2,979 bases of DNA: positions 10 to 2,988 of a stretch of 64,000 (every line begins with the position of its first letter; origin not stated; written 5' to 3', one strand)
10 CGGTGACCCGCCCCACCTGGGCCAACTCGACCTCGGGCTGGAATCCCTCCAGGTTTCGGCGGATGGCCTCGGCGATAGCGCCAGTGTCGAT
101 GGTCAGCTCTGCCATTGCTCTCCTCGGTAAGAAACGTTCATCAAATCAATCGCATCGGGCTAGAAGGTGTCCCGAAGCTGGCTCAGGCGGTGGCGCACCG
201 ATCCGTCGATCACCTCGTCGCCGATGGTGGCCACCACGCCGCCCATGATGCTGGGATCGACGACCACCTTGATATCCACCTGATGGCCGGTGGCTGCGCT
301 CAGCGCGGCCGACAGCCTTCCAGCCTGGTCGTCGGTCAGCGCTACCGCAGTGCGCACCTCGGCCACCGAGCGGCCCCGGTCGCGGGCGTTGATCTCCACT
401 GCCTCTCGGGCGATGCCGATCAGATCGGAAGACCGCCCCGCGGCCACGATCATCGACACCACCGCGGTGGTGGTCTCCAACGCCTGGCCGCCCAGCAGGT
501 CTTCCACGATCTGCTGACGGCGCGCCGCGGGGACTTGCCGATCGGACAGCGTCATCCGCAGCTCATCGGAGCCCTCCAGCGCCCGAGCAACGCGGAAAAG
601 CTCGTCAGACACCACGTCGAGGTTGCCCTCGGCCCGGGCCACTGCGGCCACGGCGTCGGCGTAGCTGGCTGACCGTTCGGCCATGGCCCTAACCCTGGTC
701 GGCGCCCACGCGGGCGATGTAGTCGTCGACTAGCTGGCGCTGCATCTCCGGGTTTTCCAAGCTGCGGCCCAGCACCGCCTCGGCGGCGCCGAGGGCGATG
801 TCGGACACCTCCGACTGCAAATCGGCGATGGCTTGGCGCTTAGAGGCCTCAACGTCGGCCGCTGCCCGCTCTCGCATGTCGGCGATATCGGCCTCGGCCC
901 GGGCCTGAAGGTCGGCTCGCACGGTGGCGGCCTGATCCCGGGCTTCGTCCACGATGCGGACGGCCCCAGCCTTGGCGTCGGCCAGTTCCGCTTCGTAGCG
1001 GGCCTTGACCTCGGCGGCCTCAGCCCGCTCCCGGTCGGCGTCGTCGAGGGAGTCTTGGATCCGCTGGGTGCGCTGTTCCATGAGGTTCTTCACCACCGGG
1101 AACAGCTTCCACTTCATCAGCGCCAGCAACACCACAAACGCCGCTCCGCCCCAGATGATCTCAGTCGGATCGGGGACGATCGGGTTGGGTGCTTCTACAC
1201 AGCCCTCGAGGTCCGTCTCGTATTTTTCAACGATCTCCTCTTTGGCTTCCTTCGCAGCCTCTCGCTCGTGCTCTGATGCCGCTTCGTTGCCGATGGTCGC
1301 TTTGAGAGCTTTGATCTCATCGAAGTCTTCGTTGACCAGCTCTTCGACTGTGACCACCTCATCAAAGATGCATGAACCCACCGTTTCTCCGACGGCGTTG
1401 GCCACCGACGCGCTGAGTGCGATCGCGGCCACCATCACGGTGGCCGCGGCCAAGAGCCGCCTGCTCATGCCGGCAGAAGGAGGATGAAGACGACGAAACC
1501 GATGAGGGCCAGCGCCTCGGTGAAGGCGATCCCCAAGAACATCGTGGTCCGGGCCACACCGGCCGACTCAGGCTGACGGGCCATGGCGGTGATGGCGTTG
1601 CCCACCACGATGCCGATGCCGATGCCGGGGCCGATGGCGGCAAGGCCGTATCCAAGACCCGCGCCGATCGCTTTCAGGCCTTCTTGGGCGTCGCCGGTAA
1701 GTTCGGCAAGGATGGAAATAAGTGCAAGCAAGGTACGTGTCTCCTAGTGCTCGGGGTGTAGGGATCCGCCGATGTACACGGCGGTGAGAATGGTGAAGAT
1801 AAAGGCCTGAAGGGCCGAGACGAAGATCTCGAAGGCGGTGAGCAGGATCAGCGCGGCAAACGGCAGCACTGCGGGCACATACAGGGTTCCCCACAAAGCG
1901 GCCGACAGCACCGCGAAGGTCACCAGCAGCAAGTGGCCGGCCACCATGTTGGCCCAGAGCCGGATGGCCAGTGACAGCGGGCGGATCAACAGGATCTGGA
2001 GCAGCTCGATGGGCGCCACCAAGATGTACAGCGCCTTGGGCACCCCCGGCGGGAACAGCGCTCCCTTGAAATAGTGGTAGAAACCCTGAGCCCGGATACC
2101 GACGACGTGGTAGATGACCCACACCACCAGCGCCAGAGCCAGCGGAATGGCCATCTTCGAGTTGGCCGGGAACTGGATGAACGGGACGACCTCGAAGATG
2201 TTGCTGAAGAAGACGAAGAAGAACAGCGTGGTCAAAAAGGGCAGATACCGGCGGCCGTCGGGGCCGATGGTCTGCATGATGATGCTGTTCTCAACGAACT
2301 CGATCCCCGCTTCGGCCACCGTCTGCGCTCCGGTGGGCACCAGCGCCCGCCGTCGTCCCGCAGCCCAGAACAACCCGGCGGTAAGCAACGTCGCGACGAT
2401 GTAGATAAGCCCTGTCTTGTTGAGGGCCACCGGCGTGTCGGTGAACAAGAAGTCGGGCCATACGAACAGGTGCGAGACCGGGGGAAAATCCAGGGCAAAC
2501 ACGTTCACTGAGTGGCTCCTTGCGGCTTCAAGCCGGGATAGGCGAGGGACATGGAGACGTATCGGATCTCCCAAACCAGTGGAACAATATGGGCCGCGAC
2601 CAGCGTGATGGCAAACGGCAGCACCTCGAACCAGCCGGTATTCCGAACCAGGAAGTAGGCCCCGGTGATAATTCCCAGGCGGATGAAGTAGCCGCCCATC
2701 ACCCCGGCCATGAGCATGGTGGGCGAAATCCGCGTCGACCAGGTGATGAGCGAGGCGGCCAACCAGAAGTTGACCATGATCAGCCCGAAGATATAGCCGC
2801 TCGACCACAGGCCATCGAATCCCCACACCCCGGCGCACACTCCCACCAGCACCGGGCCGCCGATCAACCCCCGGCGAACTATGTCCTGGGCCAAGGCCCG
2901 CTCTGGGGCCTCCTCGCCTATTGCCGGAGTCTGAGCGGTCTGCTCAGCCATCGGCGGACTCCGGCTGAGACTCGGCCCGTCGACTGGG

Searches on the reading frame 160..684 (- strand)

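Call 87: search_protein_families(library=pfam, proteins=[window:160-684:-], max_evalue=0.0001)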
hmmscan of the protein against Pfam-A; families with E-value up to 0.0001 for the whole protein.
window:160-684:- (174 aa): 1 family
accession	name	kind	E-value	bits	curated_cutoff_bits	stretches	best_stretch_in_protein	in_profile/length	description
PF00213.23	OSCP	-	4.2e-41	141.3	22.3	1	7-173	4-171/172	ATP synthase delta (OSCP) subunit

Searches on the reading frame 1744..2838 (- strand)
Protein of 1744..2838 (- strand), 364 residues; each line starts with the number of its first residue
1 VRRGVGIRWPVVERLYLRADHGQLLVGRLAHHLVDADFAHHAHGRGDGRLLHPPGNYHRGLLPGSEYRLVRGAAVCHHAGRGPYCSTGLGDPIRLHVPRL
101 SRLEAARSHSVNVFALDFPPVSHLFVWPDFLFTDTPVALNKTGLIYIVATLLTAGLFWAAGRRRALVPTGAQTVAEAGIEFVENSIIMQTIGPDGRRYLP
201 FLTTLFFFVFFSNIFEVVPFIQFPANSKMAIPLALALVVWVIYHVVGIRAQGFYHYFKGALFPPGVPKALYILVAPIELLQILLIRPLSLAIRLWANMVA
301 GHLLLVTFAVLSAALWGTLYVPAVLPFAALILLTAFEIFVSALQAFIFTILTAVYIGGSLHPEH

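Call 87: search_protein_families(library=pfam, proteins=[window:1744-2838:-], max_evalue=0.0001)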
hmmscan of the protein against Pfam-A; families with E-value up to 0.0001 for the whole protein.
window:1744-2838:- (364 aa): 1 family
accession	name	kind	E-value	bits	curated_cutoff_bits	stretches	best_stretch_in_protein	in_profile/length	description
PF00119.25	ATP-synt_A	-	1.1e-59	202.4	33.9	1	145-356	3-216/217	ATP synthase A chain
